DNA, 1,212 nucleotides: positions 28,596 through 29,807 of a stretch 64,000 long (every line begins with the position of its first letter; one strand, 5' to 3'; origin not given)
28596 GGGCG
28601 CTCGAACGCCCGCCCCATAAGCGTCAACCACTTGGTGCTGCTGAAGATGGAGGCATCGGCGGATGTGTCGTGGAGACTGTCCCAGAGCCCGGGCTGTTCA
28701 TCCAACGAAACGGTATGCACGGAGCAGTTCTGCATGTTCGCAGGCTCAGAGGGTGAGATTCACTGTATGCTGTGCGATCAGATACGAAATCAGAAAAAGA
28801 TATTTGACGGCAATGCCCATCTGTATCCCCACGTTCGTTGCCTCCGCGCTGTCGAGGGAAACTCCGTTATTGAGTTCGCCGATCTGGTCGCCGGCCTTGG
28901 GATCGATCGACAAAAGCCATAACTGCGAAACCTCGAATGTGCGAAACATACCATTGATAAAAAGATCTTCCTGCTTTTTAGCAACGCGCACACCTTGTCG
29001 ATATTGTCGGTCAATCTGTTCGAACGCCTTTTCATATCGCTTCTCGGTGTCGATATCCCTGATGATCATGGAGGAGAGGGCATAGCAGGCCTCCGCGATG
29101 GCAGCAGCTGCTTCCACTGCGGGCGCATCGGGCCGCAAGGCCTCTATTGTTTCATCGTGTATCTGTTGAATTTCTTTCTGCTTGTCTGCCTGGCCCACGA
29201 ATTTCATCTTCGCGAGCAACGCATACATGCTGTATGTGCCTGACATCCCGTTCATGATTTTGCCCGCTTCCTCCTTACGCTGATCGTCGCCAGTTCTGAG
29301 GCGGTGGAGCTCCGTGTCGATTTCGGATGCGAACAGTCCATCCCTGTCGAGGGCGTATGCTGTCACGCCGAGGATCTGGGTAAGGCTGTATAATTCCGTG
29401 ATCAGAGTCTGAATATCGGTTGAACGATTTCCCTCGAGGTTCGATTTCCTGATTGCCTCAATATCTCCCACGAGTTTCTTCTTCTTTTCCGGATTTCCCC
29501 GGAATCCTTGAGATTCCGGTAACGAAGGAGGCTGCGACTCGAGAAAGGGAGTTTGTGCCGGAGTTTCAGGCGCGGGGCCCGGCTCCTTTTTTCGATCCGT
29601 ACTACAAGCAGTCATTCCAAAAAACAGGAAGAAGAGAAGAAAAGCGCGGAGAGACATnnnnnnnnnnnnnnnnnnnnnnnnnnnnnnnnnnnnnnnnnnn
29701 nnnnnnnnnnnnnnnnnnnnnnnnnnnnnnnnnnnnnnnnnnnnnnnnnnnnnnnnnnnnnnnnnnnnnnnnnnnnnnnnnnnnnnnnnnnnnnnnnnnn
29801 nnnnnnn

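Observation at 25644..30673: Translationally coupled four-gene operon: two lipoproteins, a FemAB-like acyltransferase and a 700-aa OM β-barrel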

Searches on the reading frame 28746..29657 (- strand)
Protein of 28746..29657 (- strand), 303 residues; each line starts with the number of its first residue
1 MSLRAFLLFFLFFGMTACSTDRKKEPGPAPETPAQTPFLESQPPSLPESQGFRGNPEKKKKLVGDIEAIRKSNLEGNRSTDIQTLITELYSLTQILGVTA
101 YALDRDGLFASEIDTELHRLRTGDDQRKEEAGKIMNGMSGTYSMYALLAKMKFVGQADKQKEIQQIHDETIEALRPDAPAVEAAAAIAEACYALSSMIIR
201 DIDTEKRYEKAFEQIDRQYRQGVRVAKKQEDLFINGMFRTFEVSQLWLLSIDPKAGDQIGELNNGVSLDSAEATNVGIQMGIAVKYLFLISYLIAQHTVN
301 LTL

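Call 3: search_protein_families(library=pfam, proteins=[window:28746-29657:-], max_evalue=1)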
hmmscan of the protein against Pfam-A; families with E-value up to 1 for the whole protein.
window:28746-29657:- (303 aa): 1 family
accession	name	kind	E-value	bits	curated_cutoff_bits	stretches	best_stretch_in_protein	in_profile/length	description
PF12527.13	DUF3727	-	0.14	12.8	23.8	1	98-176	6-88/97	Protein of unknown function (DUF3727)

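Call 4: search_protein_families(library=ncbifam, proteins=[window:28746-29657:-], max_evalue=1)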
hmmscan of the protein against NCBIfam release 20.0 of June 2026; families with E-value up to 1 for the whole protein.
window:28746-29657:- (303 aa): 0 families

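Call 43: search_protein_families(library=pfam, proteins=[L001:5120-6073:+, L031:8147-9946:+, L031:9946-11415:+, L029:5884-6981:+, L029:8014-9270:-, L030:2245-2919:+, L030:3904-5070:+, L035:7515-9077:+, L028:2619-4613:+, L031:4435-5559:+], max_evalue=0.01)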
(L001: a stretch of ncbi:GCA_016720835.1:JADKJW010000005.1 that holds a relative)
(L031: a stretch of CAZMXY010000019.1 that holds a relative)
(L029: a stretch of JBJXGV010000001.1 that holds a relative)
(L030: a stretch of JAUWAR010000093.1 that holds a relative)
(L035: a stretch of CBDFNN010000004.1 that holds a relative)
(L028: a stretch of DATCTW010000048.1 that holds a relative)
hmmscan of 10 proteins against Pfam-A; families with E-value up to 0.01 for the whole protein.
L001:5120-6073:+ (317 aa): 1 family
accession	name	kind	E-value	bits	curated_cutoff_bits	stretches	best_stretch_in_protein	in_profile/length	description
PF03734.19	YkuD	-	1.3e-15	58.7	23.4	1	79-196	3-146/146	L,D-transpeptidase catalytic domain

L031:8147-9946:+ (599 aa): 1 family
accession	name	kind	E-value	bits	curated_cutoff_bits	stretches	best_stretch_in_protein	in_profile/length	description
PF20604.3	DUF6798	-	1.8e-17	63.2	26.9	1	416-472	5-61/61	Domain of unknown function (DUF6798)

L031:9946-11415:+ (489 aa): 2 families
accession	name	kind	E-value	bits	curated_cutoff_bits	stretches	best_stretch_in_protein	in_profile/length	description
PF13440.11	Polysacc_synt_3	-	8.6e-21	74.9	23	1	41-339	1-290/293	Polysaccharide biosynthesis protein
PF01943.22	Polysacc_synt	-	5.6e-07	29.7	28.2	1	23-287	7-267/274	Polysaccharide biosynthesis protein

L029:5884-6981:+ (365 aa): 1 family
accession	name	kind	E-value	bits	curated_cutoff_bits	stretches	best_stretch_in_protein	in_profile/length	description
PF01075.23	Glyco_transf_9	-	3.7e-42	144.8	22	1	83-324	2-234/247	Glycosyltransferase family 9 (heptosyltransferase)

L029:8014-9270:- (418 aa): 4 families
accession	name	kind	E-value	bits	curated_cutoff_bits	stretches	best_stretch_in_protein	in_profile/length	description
PF13231.12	PMT_2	-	9.5e-07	29.6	26.1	1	83-222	2-136/160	Dolichyl-phosphate-mannose-protein mannosyltransferase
PF02366.24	PMT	-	3.6e-05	23.9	22.7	1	105-247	80-230/245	Dolichyl-phosphate-mannose-protein mannosyltransferase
PF06197.19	DUF998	-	0.0049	17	30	1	310-379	113-181/184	Protein of unknown function (DUF998)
PF23539.1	DUF7134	-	0.0073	16.4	27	1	139-282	11-150/155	Domain of unknown function (DUF7134)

L030:2245-2919:+ (224 aa): 2 families
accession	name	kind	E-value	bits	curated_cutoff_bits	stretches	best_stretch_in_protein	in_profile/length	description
PF00535.33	Glycos_transf_2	-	2.9e-19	70.1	23.3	1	4-165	1-167/168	Glycosyl transferase family 2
PF13641.12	Glyco_tranf_2_3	-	0.00034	21.1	27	1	3-143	3-140/230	Glycosyltransferase like family 2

L030:3904-5070:+ (389 aa): 1 family
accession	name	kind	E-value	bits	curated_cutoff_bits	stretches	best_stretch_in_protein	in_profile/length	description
PF23019.1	DUF7033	-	1.3e-05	26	27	1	151-211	36-87/90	Family of unknown function (DUF7033)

L035:7515-9077:+ (520 aa): 1 family
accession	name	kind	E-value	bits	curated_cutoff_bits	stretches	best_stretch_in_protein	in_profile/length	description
PF20604.3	DUF6798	-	3.6e-16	59.1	26.9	1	395-449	5-59/61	Domain of unknown function (DUF6798)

L028:2619-4613:+ (664 aa): 2 families
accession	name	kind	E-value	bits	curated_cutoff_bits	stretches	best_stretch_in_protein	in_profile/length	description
PF07715.20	Plug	-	3.1e-11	44.2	23.9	1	56-155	4-102/107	TonB-dependent Receptor Plug Domain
PF14121.12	Porin_10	-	0.00022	20.5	27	0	182-664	105-597/597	Putative porin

L031:4435-5559:+ (374 aa): 1 family
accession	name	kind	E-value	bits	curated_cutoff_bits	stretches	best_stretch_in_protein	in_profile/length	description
PF01936.24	NYN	-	2e-15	58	24.2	1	16-157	1-128/145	NYN domain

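Call 67: search_protein_families(library=pfam, proteins=[P0153, P0156, P0162, P0170, P0178, P0190, P0204, P0223, P0238, P0261], max_evalue=0.01)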
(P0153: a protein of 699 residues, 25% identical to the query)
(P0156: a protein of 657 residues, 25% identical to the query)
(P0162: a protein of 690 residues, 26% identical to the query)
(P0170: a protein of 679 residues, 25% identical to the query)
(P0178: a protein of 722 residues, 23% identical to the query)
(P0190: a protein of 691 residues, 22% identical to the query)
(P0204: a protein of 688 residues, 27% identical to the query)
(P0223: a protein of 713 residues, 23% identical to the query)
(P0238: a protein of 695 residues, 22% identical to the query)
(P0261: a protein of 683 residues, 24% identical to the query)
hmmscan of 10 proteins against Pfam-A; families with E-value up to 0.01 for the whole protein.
P0153 (699 aa): 2 families
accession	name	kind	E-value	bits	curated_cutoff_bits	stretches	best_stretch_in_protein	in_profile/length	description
PF07715.20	Plug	-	4.1e-13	50.2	23.9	1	91-176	23-107/107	TonB-dependent Receptor Plug Domain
PF14121.12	Porin_10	-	9.9e-12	44.8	27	1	185-699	86-597/597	Putative porin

P0156 (657 aa): 2 families
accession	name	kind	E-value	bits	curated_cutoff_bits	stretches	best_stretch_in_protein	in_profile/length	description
PF14121.12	Porin_10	-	6.1e-14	52.1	27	1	161-657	82-597/597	Putative porin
PF07715.20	Plug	-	6.7e-12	46.3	23.9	1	68-154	21-106/107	TonB-dependent Receptor Plug Domain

P0162 (690 aa): 3 families
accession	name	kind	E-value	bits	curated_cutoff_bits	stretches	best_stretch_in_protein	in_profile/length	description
PF07715.20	Plug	-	2.2e-10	41.5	23.9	1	81-179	10-107/107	TonB-dependent Receptor Plug Domain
PF00593.30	TonB_dep_Rec_b-barrel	-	9.7e-10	39.3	27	1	289-582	44-349/436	TonB dependent receptor-like, beta-barrel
PF14121.12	Porin_10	-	5e-08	32.6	27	1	569-689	486-596/597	Putative porin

P0170 (679 aa): 3 families
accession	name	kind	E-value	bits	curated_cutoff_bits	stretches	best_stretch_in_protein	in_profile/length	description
PF14121.12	Porin_10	-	4.8e-13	49.2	27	1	541-678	457-596/597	Putative porin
PF07715.20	Plug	-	5.9e-11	43.3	23.9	1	98-181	25-107/107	TonB-dependent Receptor Plug Domain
PF00593.30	TonB_dep_Rec_b-barrel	-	1.2e-08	35.7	27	1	278-602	34-393/436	TonB dependent receptor-like, beta-barrel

P0178 (722 aa): 2 families
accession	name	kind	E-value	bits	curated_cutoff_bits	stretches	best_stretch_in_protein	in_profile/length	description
PF14121.12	Porin_10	-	2.9e-14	53.2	27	1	569-722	454-597/597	Putative porin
PF07715.20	Plug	-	2.7e-08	34.7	23.9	1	111-200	13-101/107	TonB-dependent Receptor Plug Domain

P0190 (691 aa): 2 families
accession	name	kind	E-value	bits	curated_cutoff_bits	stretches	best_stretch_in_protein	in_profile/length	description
PF14121.12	Porin_10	-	3.9e-14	52.7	27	2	179-595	85-512/597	Putative porin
PF07715.20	Plug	-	2.5e-06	28.4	23.9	1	71-167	8-103/107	TonB-dependent Receptor Plug Domain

P0204 (688 aa): 2 families
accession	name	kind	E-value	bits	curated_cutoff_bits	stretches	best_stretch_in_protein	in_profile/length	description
PF14121.12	Porin_10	-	2.5e-18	66.6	27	2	567-688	473-597/597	Putative porin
PF07715.20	Plug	-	2.1e-09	38.3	23.9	1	90-186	11-106/107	TonB-dependent Receptor Plug Domain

P0223 (713 aa): 2 families
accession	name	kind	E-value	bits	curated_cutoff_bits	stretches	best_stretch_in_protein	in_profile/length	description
PF07715.20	Plug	-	1.1e-06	29.5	23.9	1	93-183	12-101/107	TonB-dependent Receptor Plug Domain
PF14121.12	Porin_10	-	5.1e-05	22.6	27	1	186-712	70-596/597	Putative porin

P0238 (695 aa): 2 families
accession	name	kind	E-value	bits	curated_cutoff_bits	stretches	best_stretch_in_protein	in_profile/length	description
PF14121.12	Porin_10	-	6e-10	38.9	27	1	185-694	85-596/597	Putative porin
PF07715.20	Plug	-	1.1e-05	26.3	23.9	1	111-178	40-107/107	TonB-dependent Receptor Plug Domain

P0261 (683 aa): 2 families
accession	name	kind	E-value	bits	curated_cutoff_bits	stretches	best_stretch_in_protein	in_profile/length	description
PF14121.12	Porin_10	-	1.6e-09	37.5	27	1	186-682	89-596/597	Putative porin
PF07715.20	Plug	-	2.5e-06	28.4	23.9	1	108-168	42-102/107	TonB-dependent Receptor Plug Domain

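Call 76: search_protein_families(library=ncbifam, proteins=[L042:4973-6004:+, L042:3562-4752:-, L042:2422-3546:-, L042:1481-2401:-, L042:609-1412:-, L042:8061-8423:-, L028:1598-2614:+], max_evalue=0.001)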
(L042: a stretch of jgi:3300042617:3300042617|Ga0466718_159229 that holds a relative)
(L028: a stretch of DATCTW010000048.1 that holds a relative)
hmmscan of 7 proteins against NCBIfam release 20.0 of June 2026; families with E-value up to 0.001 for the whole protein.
L042:4973-6004:+ (343 aa): 1 family
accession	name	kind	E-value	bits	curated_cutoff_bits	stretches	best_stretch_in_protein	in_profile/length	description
TIGR03019.1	pepcterm_femAB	equivalog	3.5e-15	55.9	260.35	1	21-310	2-277/330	FemAB family XrtA/PEP-CTERM system-associated protein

L042:3562-4752:- (396 aa): 33 families (the best 25 are shown)
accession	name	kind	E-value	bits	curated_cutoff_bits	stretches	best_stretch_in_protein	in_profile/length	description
NF047600.1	SerpalmtaseCFB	equivalog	8.4e-149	495.5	640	1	3-395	5-394/395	serine palmitoyltransferase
TIGR01825.1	gly_Cac_T_rel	subfamily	3e-113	378.4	535.4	1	14-396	6-385/385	BioF/Kbl family PLP-dependent acyltransferase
NF047599.1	SerpalmtaseBetaP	equivalog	3.5e-110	368.4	500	1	2-394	2-394/394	serine palmitoyltransferase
TIGR00858.1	bioF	equivalog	5.2e-110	367.6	426.45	1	26-386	6-364/365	8-amino-7-oxononanoate synthase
NF005394.0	PRK06939.1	equivalog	8e-110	367.3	460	1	13-396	13-397/397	glycine C-acetyltransferase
TIGR01822.1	2am3keto_CoA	equivalog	7.3e-91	305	493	1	14-396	10-393/393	glycine C-acetyltransferase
NF047603.1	SerpalmtaseAlphaP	equivalog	1.5e-89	300.5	670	1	12-396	15-399/399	serine palmitoyltransferase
TIGR01821.1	5aminolev_synth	equivalog_domain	2.2e-77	260.6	338.55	1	13-395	11-399/402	5-aminolevulinate synthase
NF005526.0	PRK07179.1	equivalog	2e-60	204.5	428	1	42-392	55-398/407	alpha-hydroxyketone-type quorum-sensing autoinducer synthase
NF005697.0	PRK07505.1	subfamily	3.2e-43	147.9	342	1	26-392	33-401/405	hypothetical protein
NF004608.1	PRK05937.1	equivalog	1.8e-28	99.4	399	1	73-313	41-276/366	8-amino-7-oxononanoate synthase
NF000586.1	PRK00011.1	subfamily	1e-13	50.8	335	1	42-324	18-302/404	serine hydroxymethyltransferase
TIGR02539.1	SepCysS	equivalog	4.5e-08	32.5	365.25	1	61-222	21-194/370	O-phospho-L-seryl-tRNA:Cys-tRNA synthase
TIGR01885.1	Orn_aminotrans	equivalog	1.4e-07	30.6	378.4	1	153-314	166-321/402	ornithine--oxo-acid transaminase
NF006810.0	PRK09331.1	subfamily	2.9e-07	29.6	301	1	62-219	36-205/397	Sep-tRNA:Cys-tRNA synthetase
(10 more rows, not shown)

L042:2422-3546:- (374 aa): 0 families

L042:1481-2401:- (306 aa): 20 families
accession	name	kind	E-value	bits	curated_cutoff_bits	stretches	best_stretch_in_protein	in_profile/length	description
NF005146.0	PRK06606.1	equivalog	1.9e-129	431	279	1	4-305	4-306/307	branched-chain amino acid transaminase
TIGR01122.1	ilvE_I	equivalog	2.8e-123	410.9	245.55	1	10-305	1-298/298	branched-chain-amino-acid transaminase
NF005726.0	PRK07544.1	equivalog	5.5e-80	268.6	396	1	8-296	12-292/295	branched-chain amino acid aminotransferase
NF006185.0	PRK08320.1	subfamily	2.9e-78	263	363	1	7-297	3-288/292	branched-chain amino acid aminotransferase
NF009126.0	PRK12479.1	equivalog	7.7e-62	209.1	518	1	8-293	5-285/299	branched-chain-amino-acid transaminase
NF009897.0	PRK13357.1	equivalog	2.5e-41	141.6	307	1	8-305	42-357/358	branched-chain amino acid aminotransferase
TIGR01121.1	D_amino_aminoT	equivalog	1e-37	129.9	277.45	1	10-291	3-274/276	D-amino-acid transaminase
TIGR01123.1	ilvE_II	equivalog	5.8e-37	127.3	250.05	1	10-303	1-311/313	branched-chain-amino-acid transaminase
NF005209.0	PRK06680.1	subfamily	1.6e-33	115.8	320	1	9-294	5-283/286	D-amino-acid transaminase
NF009896.0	PRK13356.1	equivalog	1.8e-33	115.9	262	1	8-275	9-269/287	branched-chain amino acid aminotransferase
NF005800.0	PRK07650.1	equivalog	2.7e-32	112.2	308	1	9-296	3-280/290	aminodeoxychorismate lyase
NF009066.0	PRK12400.1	equivalog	1.9e-21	76.7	538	1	165-296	156-286/290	D-amino-acid transaminase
TIGR03461.1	pabC_Proteo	equivalog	2.9e-21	75.9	176.85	1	21-271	8-249/262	aminodeoxychorismate lyase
NF004761.0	PRK06092.1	equivalog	4.9e-21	75.2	260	1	20-271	9-251/268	aminodeoxychorismate lyase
NF005888.0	PRK07849.1-3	equivalog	2.6e-14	52.9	273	1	173-294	174-290/298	aminodeoxychorismate lyase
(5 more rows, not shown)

L042:609-1412:- (267 aa): 5 families
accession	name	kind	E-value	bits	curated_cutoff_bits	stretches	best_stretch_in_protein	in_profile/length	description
TIGR00413.1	rlpA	subfamily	6e-48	163.6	82.15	1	32-241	1-187/208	septal ring lytic transglycosylase RlpA family protein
NF047735.1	MPL36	exception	2.4e-46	158.8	430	1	16-264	78-303/305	RlpA family plasminogen-binding lipoprotein MPL36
NF007953.1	PRK10672.1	equivalog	6.9e-36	124.5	201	2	27-122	75-168/362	endolytic peptidoglycan transglycosylase RlpA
TIGR02223.1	ftsN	equivalog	2.3e-05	24.1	107.65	1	160-265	196-298/299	cell division protein FtsN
NF041144.1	expansin_EXLX1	subfamily_domain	8.5e-05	21.9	100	1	67-130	41-101/194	expansin EXLX1 family cellulose-binding protein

L042:8061-8423:- (120 aa): 0 families

L028:1598-2614:+ (338 aa): 1 family
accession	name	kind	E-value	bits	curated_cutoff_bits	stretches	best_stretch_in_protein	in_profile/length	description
TIGR03019.1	pepcterm_femAB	equivalog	3.1e-11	42.9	260.35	1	17-305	2-277/330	FemAB family XrtA/PEP-CTERM system-associated protein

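Call 87: search_protein_families(library=pfam, proteins=[L042:2422-3546:-, L042:4973-6004:+, L042:8061-8423:-, L040:7477-8577:+, L041:1736-2479:-], max_evalue=0.1)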
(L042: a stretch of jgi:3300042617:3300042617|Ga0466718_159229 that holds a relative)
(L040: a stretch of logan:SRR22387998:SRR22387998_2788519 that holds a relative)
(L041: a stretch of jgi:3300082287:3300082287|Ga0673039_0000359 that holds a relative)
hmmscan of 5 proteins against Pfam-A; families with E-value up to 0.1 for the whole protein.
L042:2422-3546:- (374 aa): 2 families
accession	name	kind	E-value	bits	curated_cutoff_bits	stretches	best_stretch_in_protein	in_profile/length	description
PF00583.31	Acetyltransf_1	-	1.4e-07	32.2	20.7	1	215-333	4-91/116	Acetyltransferase (GNAT) family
PF13508.13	Acetyltransf_7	-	0.0024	18.7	27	0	55-80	2-27/84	Acetyltransferase (GNAT) domain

L042:4973-6004:+ (343 aa): 2 families
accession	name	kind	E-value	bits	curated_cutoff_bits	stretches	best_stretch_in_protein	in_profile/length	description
PF13480.13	Acetyltransf_6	-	1.4e-11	45.1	22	1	170-305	5-143/143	Acetyltransferase (GNAT) domain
PF02388.22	FemAB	-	2.7e-08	33.5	24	2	249-314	315-385/406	FemAB family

L042:8061-8423:- (120 aa): 4 families
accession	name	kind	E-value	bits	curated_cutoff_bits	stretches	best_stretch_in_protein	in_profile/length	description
PF14771.11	DUF4476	-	0.037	14.7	22.5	1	48-90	8-45/91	Domain of unknown function (DUF4476)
PF17107.11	SesA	-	0.037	14.6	26.3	1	5-74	51-118/122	N-terminal domain on NACHT_NTPase and P-loop NTPases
PF04760.21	IF2_N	-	0.037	14.2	25.3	0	12-35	3-26/53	Translation initiation factor IF-2, N-terminal region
PF01858.22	RB_A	-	0.052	13.9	25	1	6-62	62-118/196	Retinoblastoma-associated protein A domain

L040:7477-8577:+ (366 aa): 0 families

L041:1736-2479:- (247 aa): 0 families

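Call 98: search_protein_families(library=pfam, proteins=[L048:4414-7224:-, L048:2322-3632:-, L048:1186-2307:-, L048:1-1170:-, L048:10991-11320:-, L059:2256-3461:+, L059:4464-5000:+, L059:5000-6364:+, L060:4246-5082:+, L051:1-2529:+], max_evalue=0.001)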
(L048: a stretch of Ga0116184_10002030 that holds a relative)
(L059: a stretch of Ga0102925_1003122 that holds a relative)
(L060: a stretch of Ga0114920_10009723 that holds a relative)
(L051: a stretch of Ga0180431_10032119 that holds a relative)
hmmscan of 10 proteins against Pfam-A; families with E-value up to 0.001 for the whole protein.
L048:4414-7224:- (936 aa): 12 families
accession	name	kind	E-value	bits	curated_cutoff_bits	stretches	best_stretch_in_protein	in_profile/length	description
PF13087.12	AAA_12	-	4.4e-33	114.9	27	1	595-788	2-194/195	AAA domain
PF13086.12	AAA_11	-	6.6e-20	72.4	27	1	255-560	2-250/257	AAA domain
PF04480.18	DUF559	-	3.1e-12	46.8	20.6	1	825-925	15-108/109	Protein of unknown function (DUF559)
PF13604.12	AAA_30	-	9.3e-10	39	27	1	256-320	3-69/191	AAA domain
PF13245.12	AAA_19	-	2.2e-09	38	25.1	1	259-320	1-64/134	AAA domain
PF01443.25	Viral_helicase1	-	5.3e-08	33.4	21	0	524-564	59-101/228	Viral superfamily 1 RNA helicase core domain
PF09848.15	SLFN-g3_helicase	-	2.9e-06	27.2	24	1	271-377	3-94/354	Schlafen group 3, DNA/RNA helicase domain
PF18741.7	MTES_1575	-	3.5e-06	27.4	38.2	1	840-924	9-95/96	REase_MTES_1575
PF00580.27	UvrD-helicase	-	9.6e-06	25.9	23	1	258-437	4-157/271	UvrD/REP helicase N-terminal domain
PF20720.3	nSTAND3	-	0.00066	19.8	27.2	0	265-369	13-115/155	Novel STAND NTPase 3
PF13401.12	AAA_22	-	0.00081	20.1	27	0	270-399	6-130/130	AAA domain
PF02456.21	Adeno_IVa2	-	0.00087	18.6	21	0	255-310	73-130/370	Adenovirus IVa2 protein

L048:2322-3632:- (436 aa): 17 families
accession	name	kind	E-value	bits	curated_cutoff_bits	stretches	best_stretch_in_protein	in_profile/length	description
PF01926.29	MMR_HSR1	-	1.7e-57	192.9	21.9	2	6-121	2-113/113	50S ribosome-binding GTPase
PF14714.11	KH_dom-like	-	2.2e-27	95.6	27.3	1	355-434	2-81/81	KH-domain-like of EngA bacterial GTPase enzymes, C-terminal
PF00009.33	GTP_EFTU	-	3.5e-27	95.7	26.5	2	177-347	4-185/188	Elongation factor Tu GTP binding domain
PF02421.24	FeoB_N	-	1.4e-25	90.1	27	2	6-129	3-122/156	Ferrous iron transport protein B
PF00350.29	Dynamin_N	-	5.4e-12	46.5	27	0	179-207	1-29/168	Dynamin family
PF03193.22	RsgA_GTPase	-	3.1e-11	43.8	30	0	2-35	105-138/174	RsgA GTPase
PF04548.22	AIG1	-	2.8e-10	40.3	27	1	7-108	4-107/212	AIG1 family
PF00071.28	Ras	-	4.4e-10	39.8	21.6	1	178-342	1-154/162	Ras family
PF08477.19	Roc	-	2.5e-09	37.9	27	0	178-298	1-119/119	Ras of Complex, Roc, domain of DAPkinase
PF00025.27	Arf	-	1.2e-08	35.1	22.3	1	6-125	17-128/174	ADP-ribosylation factor family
PF00005.33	ABC_tran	-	6.1e-06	27.3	25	0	172-258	7-80/137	ABC transporter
PF20720.3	nSTAND3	-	1.2e-05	25.5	27.2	0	178-253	19-98/155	Novel STAND NTPase 3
PF09439.16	SRPRB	-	1.3e-05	25.1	25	0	2-92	2-81/178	Signal recognition particle receptor beta subunit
PF10662.15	PduV-EutP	-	1.4e-05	25.4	21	0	6-158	4-139/143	Ethanolamine utilisation - propanediol utilisation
PF02492.25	cobW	-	3.5e-05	23.9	20.7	0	216-315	75-170/180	CobW/HypB/UreG, nucleotide-binding domain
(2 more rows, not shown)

L048:1186-2307:- (373 aa): 3 families
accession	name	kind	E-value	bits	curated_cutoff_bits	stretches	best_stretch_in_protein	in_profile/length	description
PF00072.30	Response_reg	-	3.3e-26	92.1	30.2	1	9-121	1-110/111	Response regulator receiver domain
PF02518.31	HATPase_c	-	1.5e-19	70.9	26.4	1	263-370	4-110/111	Histidine kinase-, DNA gyrase B-, and HSP90-like ATPase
PF00512.31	HisKA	-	4.2e-18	65.6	26.9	1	143-210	2-66/66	His Kinase A (phospho-acceptor) domain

L048:1-1170:- (390 aa): 6 families
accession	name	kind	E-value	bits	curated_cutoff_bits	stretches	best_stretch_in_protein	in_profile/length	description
PF07992.20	Pyr_redox_2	-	4.3e-45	154.8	26.1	1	4-289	2-278/291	Pyridine nucleotide-disulphide oxidoreductase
PF00070.33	Pyr_redox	-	7.2e-14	52.5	22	1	154-219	2-67/82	Pyridine nucleotide-disulphide oxidoreductase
PF13450.12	NAD_binding_8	-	5.5e-08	33.4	21.9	0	156-184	1-29/68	NAD(P)-binding Rossmann-like domain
PF13738.12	Pyr_redox_3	-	6.3e-06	26.1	30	0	155-185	1-32/305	Pyridine nucleotide-disulphide oxidoreductase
PF03486.20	HI0933_like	-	2.5e-05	24.3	50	0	4-39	2-35/244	HI0933-like protein Rossmann domain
PF01266.30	DAO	-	0.00026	21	27.9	0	155-184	3-32/353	FAD dependent oxidoreductase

L048:10991-11320:- (109 aa): 0 families

L059:2256-3461:+ (401 aa): 1 family
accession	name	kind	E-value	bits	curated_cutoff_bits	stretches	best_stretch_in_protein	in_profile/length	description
PF01041.23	DegT_DnrJ_EryC1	-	6.1e-15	55.7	19.8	1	58-183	64-189/360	DegT/DnrJ/EryC1/StrS aminotransferase family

L059:4464-5000:+ (178 aa): 2 families
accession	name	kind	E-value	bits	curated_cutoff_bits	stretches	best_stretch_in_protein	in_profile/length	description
PF00132.30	Hexapep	-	1.6e-14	53.3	27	1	118-152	2-36/36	Bacterial transferase hexapeptide (six repeats)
PF14602.12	Hexapep_2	-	6e-13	48.7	27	1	117-152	1-34/34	Hexapeptide repeat of succinyl-transferase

L059:5000-6364:+ (454 aa): 1 family
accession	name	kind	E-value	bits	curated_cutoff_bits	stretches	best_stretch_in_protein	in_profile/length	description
PF23019.1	DUF7033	-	2.3e-18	66.8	27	1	90-181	2-87/90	Family of unknown function (DUF7033)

L060:4246-5082:+ (279 aa): 1 family
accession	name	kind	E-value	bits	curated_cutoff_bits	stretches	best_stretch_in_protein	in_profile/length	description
PF23019.1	DUF7033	-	3.2e-14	53.5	27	1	139-235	2-89/90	Family of unknown function (DUF7033)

L051:1-2529:+ (842 aa): 4 families
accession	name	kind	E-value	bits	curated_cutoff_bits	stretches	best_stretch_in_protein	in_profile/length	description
PF13517.12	FG-GAP_3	-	5.3e-59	197.1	26.9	9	176-235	1-60/61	FG-GAP-like repeat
PF01839.29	FG-GAP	-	1.7e-35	120.8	22.1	1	327-363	3-34/37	FG-GAP repeat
PF13860.13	FlgD_ig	-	1.3e-05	25.5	27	1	763-829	6-75/79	FlgD Ig-like domain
PF18962.6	Por_Secre_tail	-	0.00085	20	27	0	760-837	3-72/75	Secretion system C-terminal sorting domain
